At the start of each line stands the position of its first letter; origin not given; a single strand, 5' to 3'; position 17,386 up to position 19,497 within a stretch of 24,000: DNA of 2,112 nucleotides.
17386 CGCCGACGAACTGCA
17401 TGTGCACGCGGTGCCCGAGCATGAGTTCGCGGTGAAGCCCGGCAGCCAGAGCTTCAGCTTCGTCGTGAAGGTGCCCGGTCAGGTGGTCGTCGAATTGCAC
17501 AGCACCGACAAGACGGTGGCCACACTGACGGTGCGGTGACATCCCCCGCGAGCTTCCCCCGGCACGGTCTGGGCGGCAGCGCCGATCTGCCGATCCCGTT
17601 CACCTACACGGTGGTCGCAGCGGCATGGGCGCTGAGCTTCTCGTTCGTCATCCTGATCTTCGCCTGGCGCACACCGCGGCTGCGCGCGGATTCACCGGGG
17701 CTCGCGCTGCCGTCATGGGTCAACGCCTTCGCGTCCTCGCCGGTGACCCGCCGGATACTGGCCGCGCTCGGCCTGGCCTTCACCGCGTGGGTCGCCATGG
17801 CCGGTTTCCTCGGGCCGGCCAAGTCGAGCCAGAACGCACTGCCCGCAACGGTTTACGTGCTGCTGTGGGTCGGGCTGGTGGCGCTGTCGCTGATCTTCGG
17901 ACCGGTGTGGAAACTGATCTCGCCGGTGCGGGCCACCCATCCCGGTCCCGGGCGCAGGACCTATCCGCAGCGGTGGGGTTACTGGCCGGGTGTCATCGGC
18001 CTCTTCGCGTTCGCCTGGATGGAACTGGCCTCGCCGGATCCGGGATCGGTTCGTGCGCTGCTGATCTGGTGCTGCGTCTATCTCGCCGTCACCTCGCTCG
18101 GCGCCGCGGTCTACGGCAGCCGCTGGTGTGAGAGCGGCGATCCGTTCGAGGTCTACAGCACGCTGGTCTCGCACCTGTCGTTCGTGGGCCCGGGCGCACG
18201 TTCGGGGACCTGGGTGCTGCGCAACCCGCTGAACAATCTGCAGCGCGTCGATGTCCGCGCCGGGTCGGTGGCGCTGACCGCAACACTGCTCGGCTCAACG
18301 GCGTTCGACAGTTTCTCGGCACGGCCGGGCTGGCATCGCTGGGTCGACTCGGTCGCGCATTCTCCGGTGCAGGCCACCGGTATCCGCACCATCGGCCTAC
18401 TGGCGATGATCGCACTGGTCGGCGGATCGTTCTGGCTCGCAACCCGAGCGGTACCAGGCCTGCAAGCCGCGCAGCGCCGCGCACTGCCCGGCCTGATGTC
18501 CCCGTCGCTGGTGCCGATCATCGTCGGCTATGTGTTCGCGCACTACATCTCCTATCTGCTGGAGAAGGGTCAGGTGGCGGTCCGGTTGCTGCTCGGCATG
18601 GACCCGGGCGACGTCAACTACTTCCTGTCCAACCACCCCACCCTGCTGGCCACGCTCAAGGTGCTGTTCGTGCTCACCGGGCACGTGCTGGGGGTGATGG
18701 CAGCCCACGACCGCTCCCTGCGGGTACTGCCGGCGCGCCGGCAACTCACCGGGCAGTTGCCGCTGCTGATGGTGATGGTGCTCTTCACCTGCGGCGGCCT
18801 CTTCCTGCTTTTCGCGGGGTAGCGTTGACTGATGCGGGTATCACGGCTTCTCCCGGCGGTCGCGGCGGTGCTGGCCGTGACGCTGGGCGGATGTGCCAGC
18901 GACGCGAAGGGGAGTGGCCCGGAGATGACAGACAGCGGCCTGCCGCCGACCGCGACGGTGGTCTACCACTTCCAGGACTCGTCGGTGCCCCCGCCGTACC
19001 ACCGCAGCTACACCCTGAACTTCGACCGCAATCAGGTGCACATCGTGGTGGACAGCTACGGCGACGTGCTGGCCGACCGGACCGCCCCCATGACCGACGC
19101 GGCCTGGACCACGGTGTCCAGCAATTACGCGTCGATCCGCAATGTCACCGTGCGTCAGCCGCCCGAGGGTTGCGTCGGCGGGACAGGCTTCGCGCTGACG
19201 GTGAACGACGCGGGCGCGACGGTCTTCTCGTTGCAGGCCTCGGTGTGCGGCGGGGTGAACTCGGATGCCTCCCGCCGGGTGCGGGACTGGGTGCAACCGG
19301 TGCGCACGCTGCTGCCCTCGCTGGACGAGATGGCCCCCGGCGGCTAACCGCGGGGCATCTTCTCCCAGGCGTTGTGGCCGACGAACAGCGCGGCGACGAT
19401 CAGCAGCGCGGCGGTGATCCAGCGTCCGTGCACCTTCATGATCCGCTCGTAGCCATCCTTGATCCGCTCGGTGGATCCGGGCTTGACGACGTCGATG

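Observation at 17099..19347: Lipoprotein / 10-TM membrane protein / lipoprotein module chained to the CuMMO genes: candidate undescribed maturation or copper-supply system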

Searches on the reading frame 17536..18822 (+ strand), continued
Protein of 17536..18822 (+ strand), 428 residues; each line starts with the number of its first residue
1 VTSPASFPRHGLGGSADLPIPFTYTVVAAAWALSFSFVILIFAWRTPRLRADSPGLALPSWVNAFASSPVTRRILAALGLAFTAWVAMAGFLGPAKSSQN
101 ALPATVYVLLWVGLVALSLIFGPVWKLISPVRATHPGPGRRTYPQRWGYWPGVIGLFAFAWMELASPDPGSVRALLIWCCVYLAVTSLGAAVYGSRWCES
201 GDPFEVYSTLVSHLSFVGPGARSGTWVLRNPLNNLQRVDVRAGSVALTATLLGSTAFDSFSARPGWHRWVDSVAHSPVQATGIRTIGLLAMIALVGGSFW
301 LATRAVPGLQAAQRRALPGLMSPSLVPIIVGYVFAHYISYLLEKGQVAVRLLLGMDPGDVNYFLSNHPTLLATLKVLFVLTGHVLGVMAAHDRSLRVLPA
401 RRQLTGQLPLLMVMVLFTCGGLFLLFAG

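Call 108: search_protein_families(library=ncbifam, proteins=[L001:5535-7367:+, L001:7364-7567:+, L217:6329-7390:+, L215:7705-8766:+, L089:6062-6991:+, L214:4379-4735:+, L217:7492-7983:+, L217:7980-9395:+, L213:5767-7176:+, L215:4932-6272:+], max_evalue=0.01)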
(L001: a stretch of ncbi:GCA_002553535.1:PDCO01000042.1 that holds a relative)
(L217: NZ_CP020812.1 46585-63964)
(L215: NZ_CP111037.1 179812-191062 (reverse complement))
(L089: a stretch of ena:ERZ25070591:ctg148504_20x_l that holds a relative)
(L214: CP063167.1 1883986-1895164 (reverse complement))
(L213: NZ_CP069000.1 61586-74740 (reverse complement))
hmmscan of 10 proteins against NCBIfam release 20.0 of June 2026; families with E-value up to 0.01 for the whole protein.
L001:5535-7367:+ (610 aa): 0 families

L001:7364-7567:+ (67 aa): 0 families

L217:6329-7390:+ (353 aa): 0 families

L215:7705-8766:+ (353 aa): 1 family
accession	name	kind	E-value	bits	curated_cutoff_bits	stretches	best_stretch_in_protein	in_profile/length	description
TIGR01409.1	TAT_signal_seq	domain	0.0073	16.6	16.7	0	2-20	2-20/29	twin-arginine translocation signal domain-containing protein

L089:6062-6991:+ (309 aa): 3 families
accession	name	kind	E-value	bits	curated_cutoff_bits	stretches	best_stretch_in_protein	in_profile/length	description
NF053526.1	Myco_lipo_LppK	equivalog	0.0029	17.6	125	1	1-54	1-54/167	lipoprotein LppK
NF053527.1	lipo_Cory_WKLS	subfamily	0.0068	16.3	105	0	10-59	3-49/166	WKL family lipoprotein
NF041057.1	Rcas_1661_fam_Se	equivalog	0.0075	15.9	190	0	14-91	3-79/247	Rcas_1661 family thioredoxin-like (seleno)lipoprotein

L214:4379-4735:+ (118 aa): 0 families

L217:7492-7983:+ (163 aa): 2 families
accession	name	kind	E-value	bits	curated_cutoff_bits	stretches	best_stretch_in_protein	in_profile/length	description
TIGR02866.1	CoxB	equivalog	0.0006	19.4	147.7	1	91-147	114-171/202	cytochrome c oxidase subunit II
NF003782.0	PRK05371.1-3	subfamily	0.006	15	711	1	7-80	11-78/648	Xaa-Pro dipeptidyl-peptidase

L217:7980-9395:+ (471 aa): 0 families

L213:5767-7176:+ (469 aa): 0 families

L215:4932-6272:+ (446 aa): 0 families

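Call 109: search_protein_families(library=pfam, proteins=[L217:6329-7390:+, L215:7705-8766:+, L089:6062-6991:+, L214:4379-4735:+, L217:7492-7983:+, L212:4273-5343:+, L088:6546-7004:+, L213:5767-7176:+, L215:4932-6272:+, L220:19815-20201:+], max_evalue=0.01)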
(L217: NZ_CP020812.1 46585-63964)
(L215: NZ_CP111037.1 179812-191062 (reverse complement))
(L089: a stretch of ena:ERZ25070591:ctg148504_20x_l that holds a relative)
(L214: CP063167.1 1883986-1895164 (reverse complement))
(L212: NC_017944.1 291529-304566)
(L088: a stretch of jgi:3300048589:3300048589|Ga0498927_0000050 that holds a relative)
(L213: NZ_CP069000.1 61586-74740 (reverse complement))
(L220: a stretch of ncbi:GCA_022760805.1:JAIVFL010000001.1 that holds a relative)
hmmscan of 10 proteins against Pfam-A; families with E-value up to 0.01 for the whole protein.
L217:6329-7390:+ (353 aa): 0 families

L215:7705-8766:+ (353 aa): 2 families
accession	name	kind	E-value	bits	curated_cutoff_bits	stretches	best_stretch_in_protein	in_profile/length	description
PF24041.1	DUF7350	-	3.9e-51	172.8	27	1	231-351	2-124/125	Domain of unknown function (DUF7350)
PF10634.15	Iron_transport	-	6.1e-08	33.4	21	1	120-163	73-115/150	Fe2+ transport protein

L089:6062-6991:+ (309 aa): 1 family
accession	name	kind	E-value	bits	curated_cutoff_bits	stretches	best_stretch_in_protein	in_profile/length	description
PF07172.16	GRP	-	0.0038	18.3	30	1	59-109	29-75/90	Glycine rich protein family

L214:4379-4735:+ (118 aa): 0 families

L217:7492-7983:+ (163 aa): 0 families

L212:4273-5343:+ (356 aa): 2 families
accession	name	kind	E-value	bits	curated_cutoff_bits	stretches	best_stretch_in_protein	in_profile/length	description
PF24041.1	DUF7350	-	3.4e-52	176.2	27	1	231-354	1-124/125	Domain of unknown function (DUF7350)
PF10634.15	Iron_transport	-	4.3e-05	24.2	21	1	127-191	81-148/150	Fe2+ transport protein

L088:6546-7004:+ (152 aa): 0 families

L213:5767-7176:+ (469 aa): 0 families

L215:4932-6272:+ (446 aa): 0 families

L220:19815-20201:+ (128 aa): 2 families
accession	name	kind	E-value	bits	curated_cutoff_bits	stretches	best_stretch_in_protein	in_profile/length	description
PF13473.12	Cupredoxin_1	-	1.6e-09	38.1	27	1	35-127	9-104/104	Cupredoxin-like domain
PF00127.26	Copper-bind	-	5.4e-06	27.2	21.2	1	51-128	7-99/99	Copper binding proteins, plastocyanin/azurin family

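Call 122: get_annotated_region(hit=H6, flank=6000)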
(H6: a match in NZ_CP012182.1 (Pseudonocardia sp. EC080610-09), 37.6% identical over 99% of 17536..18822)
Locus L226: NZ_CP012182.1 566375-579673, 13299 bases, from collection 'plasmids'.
description: Pseudonocardia sp. EC080610-09 plasmid pBCI2-1, complete sequence
organism: Pseudonocardia sp. EC080610-09 (NCBI taxid 1688404)
taxonomy: Bacteria; Actinomycetota; Actinomycetes; Pseudonocardiales; Pseudonocardiaceae; Pseudonocardia; Pseudonocardia sp. EC080610-09
host: -; source: Apterostigma dentigerum; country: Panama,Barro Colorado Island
typing (MOB-suite, as given by PLSDB): mobilizable; relaxase MOBF
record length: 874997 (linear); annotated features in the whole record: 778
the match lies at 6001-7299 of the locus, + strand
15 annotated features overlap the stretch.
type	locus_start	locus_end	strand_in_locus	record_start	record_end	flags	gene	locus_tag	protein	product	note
CDS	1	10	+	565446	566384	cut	-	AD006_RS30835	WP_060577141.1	VOC family protein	-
CDS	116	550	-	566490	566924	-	-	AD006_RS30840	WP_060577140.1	helix-turn-helix domain-containing protein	-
CDS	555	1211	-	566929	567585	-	-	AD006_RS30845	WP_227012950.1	nucleotidyl transferase AbiEii/AbiGii toxin family protein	-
CDS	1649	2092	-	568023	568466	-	-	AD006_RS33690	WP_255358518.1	acylphosphatase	-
CDS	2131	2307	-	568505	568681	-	-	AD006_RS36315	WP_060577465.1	HypC/HybG/HupF family hydrogenase formation chaperone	-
CDS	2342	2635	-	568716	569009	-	-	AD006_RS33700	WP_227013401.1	PadR family transcriptional regulator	-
CDS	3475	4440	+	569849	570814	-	-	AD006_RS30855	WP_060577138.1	hypothetical protein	-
CDS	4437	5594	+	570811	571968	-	-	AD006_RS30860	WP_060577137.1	hypothetical protein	-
CDS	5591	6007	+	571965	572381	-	-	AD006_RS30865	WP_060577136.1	hypothetical protein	-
CDS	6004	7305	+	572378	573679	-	-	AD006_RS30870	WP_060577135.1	hypothetical protein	-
CDS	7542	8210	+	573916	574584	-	-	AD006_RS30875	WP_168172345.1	histidine kinase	GO:0000160 - phosphorelay signal transduction system [Evidence IEA]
CDS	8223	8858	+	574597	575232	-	-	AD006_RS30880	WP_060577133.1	response regulator transcription factor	GO:0000160 - phosphorelay signal transduction system [Evidence IEA]; GO:0006355 - regulation of DNA-templated ...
CDS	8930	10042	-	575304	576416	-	-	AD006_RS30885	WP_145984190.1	hypothetical protein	-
CDS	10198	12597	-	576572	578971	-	-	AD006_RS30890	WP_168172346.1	galactose oxidase early set domain-containing protein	-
CDS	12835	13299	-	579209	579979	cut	-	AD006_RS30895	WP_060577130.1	phosphotransferase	-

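Call 123: get_annotated_region(hit=H3, flank=7000)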
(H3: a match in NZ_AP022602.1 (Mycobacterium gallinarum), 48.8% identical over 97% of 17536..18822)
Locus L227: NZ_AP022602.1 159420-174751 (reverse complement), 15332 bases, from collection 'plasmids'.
description: Mycobacterium gallinarum strain JCM 6399 plasmid pJCM6399
organism: Mycobacterium gallinarum (NCBI taxid 39689)
taxonomy: Bacteria; Actinomycetota; Actinomycetes; Mycobacteriales; Mycobacteriaceae; Mycobacterium; Mycobacterium gallinarum
host: -; source: -; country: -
typing (MOB-suite, as given by PLSDB): mobilizable; relaxase MOBF
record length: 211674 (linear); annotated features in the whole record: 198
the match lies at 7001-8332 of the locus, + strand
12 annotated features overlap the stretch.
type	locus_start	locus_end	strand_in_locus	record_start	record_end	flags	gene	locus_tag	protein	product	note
CDS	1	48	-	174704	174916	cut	-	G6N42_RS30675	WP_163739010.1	heavy-metal-associated domain-containing protein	-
CDS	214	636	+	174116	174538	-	-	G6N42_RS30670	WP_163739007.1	metalloregulator ArsR/SmtB family transcription factor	GO:0006355 - regulation of DNA-templated transcription [Evidence IEA]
CDS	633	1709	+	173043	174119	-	-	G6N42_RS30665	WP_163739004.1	cation diffusion facilitator family transporter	-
CDS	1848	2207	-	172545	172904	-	-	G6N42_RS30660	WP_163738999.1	metalloregulator ArsR/SmtB family transcription factor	GO:0006355 - regulation of DNA-templated transcription [Evidence IEA]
CDS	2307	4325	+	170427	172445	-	-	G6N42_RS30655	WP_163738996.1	heavy metal translocating P-type ATPase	GO:0006812 - monoatomic cation transport [Evidence IEA]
CDS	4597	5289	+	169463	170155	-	-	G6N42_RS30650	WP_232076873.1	hypothetical protein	-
CDS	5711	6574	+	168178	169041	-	-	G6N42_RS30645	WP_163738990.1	Ig-like domain-containing protein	-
CDS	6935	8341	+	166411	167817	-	-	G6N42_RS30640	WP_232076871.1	hypothetical protein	-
CDS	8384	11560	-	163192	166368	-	-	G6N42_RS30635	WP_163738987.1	multicopper oxidase domain-containing protein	-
CDS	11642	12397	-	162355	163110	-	-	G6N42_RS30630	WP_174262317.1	L,D-transpeptidase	-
CDS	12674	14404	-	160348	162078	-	-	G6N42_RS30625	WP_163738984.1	amidohydrolase family protein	-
CDS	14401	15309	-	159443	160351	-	-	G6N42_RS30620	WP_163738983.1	sterol desaturase family protein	GO:0006629 - lipid metabolic process [Evidence IEA]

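Call 124: get_annotated_region(hit=H4, flank=7000)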
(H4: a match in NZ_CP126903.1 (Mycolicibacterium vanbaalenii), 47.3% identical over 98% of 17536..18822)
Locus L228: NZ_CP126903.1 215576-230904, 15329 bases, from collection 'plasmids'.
description: Mycolicibacterium vanbaalenii strain JOB5 plasmid unnamed2, complete sequence
organism: Mycolicibacterium vanbaalenii (NCBI taxid 110539)
taxonomy: Bacteria; Actinomycetota; Actinomycetes; Mycobacteriales; Mycobacteriaceae; Mycolicibacterium; Mycolicibacterium vanbaalenii
host: -; source: cell culture,soil; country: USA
typing (MOB-suite, as given by PLSDB): mobilizable; relaxase MOBF
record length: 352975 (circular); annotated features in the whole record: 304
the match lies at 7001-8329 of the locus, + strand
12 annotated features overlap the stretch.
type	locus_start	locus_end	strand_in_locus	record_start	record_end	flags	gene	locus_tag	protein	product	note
CDS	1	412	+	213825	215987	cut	-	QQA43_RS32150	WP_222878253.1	Mu transposase C-terminal domain-containing protein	-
CDS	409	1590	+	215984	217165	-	-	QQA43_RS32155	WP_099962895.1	ATP-binding protein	-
CDS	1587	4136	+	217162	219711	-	-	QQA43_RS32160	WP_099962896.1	TniQ family protein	-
CDS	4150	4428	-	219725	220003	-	-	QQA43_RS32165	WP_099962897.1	helix-turn-helix transcriptional regulator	-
CDS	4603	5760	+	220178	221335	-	-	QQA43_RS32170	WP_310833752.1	TniQ family protein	-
CDS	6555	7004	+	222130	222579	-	-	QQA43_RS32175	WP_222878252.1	hypothetical protein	-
CDS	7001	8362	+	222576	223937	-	-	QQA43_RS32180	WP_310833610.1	hypothetical protein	-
CDS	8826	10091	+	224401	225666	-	-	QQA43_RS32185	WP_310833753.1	Ig-like domain-containing protein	-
CDS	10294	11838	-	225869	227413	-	-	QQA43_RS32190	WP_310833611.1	fused MFS/spermidine synthase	-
CDS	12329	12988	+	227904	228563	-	-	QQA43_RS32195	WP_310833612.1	thioredoxin domain-containing protein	-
CDS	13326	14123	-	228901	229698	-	-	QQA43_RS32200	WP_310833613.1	CbtA family protein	-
CDS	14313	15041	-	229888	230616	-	-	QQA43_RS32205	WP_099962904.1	lytic murein transglycosylase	-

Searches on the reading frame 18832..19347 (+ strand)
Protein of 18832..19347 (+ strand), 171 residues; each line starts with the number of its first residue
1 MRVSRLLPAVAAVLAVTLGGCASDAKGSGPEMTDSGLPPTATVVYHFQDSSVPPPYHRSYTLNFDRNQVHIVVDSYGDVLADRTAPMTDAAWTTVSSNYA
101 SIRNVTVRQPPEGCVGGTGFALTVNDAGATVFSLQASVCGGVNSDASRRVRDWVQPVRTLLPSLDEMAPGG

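Call 4: search_protein_families(library=pfam, proteins=[window:18832-19347:+], max_evalue=1)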
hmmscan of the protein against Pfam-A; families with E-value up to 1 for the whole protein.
window:18832-19347:+ (171 aa): 2 families
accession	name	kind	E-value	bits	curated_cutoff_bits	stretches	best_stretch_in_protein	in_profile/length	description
PF24156.1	DUF7407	-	0.088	13.6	28.2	1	63-113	7-56/74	Domain of unknown function (DUF7407)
PF20494.3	YfjS_YafY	-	0.1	13.1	27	1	91-143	21-73/113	Lipoprotein YfjS/YafY domain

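Call 5: search_protein_families(library=ncbifam, proteins=[window:18832-19347:+], max_evalue=1)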
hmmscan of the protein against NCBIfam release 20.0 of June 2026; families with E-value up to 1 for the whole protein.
window:18832-19347:+ (171 aa): 0 families

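Call 26: find_homologous_proteins(query=window:18832-19347:+)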
Query window:18832-19347:+ (171 aa): 206 proteins with E <= 0.001 among 548 candidates; the best 120 are listed.
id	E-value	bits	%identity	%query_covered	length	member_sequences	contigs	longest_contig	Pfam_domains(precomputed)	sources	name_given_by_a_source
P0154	7.4e-109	379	100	100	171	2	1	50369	-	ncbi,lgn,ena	-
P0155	2.9e-89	315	86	94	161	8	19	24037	-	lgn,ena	-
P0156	3.8e-87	308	85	89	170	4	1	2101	-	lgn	-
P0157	5.0e-87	308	85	89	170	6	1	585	-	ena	-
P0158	7.2e-85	301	79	99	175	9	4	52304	-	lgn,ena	-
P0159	1.7e-84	300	82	94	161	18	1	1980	-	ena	-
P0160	5.2e-84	298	82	94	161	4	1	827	-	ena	-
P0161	4.1e-79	282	76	99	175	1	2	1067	-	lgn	-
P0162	8.6e-78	278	87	82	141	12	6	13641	-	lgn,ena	-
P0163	2.3e-76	273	86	82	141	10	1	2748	-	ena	-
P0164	8.3e-76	271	84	82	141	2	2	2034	-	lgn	-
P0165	1.3e-73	264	82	82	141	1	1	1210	-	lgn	-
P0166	3.6e-64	234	83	74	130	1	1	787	-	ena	-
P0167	1.3e-50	190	54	92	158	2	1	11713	-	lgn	-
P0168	3.8e-50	188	61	82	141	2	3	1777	-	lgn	-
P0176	5.7e-48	181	61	79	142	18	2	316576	-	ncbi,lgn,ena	-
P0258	1.3e-31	128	43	95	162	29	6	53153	-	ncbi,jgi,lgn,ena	jgi:hypothetical protein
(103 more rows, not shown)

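Call 114: find_encoding_contigs(protein=P0176, flank=6000, max_places=2)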
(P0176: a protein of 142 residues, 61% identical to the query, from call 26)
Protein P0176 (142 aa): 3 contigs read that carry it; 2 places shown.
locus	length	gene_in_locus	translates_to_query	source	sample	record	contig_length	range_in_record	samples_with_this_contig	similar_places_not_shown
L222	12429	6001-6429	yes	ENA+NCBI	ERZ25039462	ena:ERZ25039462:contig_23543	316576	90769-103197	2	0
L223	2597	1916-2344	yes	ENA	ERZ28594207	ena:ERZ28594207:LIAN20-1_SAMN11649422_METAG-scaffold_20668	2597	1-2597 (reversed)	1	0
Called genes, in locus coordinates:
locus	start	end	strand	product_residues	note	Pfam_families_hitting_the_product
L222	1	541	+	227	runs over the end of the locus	PF00970:FAD_binding_6, PF00175:NAD_binding_1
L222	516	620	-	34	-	-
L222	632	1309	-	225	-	PF00072:Response_reg, PF12840:HTH_20 (faint), PF25213:HVO_A0261_N (faint), PF09339:HTH_IclR (weak)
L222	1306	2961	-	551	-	PF17203:sCache_3_2, PF14689:SPOB_a, PF02518:HATPase_c, PF14501:HATPase_c_5 (weak)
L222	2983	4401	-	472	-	PF00668:Condensation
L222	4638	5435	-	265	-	PF00067:p450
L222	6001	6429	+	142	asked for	-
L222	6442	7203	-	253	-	PF11139:SfLAP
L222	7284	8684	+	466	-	PF01134:GIDA (faint), PF07992:Pyr_redox_2, PF00070:Pyr_redox (weak), PF22366:NDH2_C (weak)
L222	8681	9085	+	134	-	-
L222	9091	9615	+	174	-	-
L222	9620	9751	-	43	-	-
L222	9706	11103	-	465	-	PF13520:AA_permease_2, PF00324:AA_permease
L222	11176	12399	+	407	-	PF03435:Sacchrp_dh_NADP, PF16653:Sacchrp_dh_C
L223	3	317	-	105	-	?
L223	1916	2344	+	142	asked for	-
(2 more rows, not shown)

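Call 115: find_encoding_contigs(protein=P0258, flank=6000, max_places=2)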
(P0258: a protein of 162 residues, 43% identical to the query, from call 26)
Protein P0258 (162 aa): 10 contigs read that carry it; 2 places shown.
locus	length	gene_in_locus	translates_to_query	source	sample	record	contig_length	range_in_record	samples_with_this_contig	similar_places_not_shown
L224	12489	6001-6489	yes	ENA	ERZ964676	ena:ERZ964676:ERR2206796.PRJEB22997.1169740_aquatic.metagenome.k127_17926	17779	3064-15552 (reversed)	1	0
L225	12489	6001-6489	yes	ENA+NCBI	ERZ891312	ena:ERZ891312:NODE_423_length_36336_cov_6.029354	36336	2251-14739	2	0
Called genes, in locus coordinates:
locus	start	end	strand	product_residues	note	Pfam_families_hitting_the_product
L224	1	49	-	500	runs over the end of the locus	PF00561:Abhydrolase_1, PF08386:Abhydrolase_4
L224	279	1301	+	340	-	PF08545:ACP_syn_III (weak), PF08541:ACP_syn_III_C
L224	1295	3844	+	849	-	PF00561:Abhydrolase_1, PF12146:Hydrolase_4, PF12697:Abhydrolase_6, PF00501:AMP-binding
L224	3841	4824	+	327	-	PF01073:3Beta_HSD, PF01370:Epimerase, PF02719:Polysacc_synt_2 (weak), PF04321:RmlD_sub_bind, PF05368:NmrA (weak), PF13460:NAD_binding_10, PF16363:GDP_Man_Dehyd, PF07993:NAD_binding_4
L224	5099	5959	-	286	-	PF00561:Abhydrolase_1, PF12146:Hydrolase_4 (faint), PF12697:Abhydrolase_6, PF00326:Peptidase_S9 (faint)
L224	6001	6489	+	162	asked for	-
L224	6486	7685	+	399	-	PF01702:TGT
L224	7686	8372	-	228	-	PF02592:Vut_1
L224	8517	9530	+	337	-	PF03631:Virul_fac_BrkB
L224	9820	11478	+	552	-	PF03485:Arg_tRNA_synt_N, PF00750:tRNA-synt_1d (weak), PF00133:tRNA-synt_1 (faint), PF00750:tRNA-synt_1d, PF05746:DALR_1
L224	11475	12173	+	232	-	PF11747:RebB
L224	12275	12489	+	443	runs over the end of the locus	PF01168:Ala_racemase_N (weak), PF02784:Orn_Arg_deC_N, PF00278:Orn_DAP_Arg_deC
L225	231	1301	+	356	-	PF08545:ACP_syn_III (weak), PF08541:ACP_syn_III_C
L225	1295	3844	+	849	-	PF00561:Abhydrolase_1, PF12146:Hydrolase_4, PF12697:Abhydrolase_6, PF00501:AMP-binding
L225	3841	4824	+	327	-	PF01073:3Beta_HSD, PF01370:Epimerase, PF02719:Polysacc_synt_2 (weak), PF04321:RmlD_sub_bind, PF05368:NmrA (weak), PF13460:NAD_binding_10, PF16363:GDP_Man_Dehyd, PF07993:NAD_binding_4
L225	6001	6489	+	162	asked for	-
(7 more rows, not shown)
